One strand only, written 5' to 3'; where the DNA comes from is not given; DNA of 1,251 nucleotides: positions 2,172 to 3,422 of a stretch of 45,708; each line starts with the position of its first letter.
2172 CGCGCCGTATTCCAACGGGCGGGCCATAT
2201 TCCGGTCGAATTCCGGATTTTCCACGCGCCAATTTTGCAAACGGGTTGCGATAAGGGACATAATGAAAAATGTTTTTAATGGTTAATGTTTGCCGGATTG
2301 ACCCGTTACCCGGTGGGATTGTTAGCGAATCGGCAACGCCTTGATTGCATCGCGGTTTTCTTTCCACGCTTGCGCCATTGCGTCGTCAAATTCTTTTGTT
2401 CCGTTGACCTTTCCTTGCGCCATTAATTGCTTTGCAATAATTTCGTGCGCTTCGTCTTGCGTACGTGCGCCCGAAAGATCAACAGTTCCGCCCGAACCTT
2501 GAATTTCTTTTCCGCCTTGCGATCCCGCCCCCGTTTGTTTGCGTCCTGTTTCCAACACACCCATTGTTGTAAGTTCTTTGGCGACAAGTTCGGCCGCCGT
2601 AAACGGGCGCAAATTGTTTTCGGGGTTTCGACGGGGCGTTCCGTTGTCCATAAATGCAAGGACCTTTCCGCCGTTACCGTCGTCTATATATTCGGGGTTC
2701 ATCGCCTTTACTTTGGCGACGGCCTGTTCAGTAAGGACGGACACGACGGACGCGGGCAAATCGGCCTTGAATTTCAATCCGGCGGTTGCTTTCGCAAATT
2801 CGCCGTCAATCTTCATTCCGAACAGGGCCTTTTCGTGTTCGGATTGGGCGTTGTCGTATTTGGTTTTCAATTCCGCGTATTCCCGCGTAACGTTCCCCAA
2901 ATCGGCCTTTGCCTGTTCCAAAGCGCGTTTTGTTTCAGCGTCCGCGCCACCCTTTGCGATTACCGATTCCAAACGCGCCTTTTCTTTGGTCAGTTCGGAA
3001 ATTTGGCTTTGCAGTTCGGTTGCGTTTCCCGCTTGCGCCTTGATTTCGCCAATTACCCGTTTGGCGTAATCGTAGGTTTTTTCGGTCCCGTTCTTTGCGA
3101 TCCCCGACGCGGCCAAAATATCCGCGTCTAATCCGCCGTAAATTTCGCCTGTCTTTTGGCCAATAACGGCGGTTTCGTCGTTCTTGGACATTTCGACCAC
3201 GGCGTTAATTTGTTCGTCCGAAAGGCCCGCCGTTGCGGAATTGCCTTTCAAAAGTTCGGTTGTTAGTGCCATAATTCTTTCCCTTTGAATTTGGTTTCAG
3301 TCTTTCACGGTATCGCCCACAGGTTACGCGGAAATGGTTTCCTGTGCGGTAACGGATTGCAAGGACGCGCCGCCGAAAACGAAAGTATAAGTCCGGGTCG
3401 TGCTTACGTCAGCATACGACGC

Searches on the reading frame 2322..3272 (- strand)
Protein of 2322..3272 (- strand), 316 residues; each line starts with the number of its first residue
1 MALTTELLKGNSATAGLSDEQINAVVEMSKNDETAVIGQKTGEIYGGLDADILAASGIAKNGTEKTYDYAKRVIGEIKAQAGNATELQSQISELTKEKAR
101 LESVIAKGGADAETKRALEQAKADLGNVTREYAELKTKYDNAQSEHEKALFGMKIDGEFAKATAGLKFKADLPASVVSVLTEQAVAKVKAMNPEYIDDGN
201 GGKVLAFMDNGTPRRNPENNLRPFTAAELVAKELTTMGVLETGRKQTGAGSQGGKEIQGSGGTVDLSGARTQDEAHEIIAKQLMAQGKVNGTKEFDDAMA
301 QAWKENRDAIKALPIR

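Call 14: search_protein_families(library=phrogs, proteins=[window:2322-3272:-])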
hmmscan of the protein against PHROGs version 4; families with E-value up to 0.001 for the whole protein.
window:2322-3272:- (316 aa): 1 family
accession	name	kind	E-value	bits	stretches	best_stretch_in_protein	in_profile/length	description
phrog_7970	-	head and packaging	6.4e-54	184.4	1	1-313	1-316/319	virion structural protein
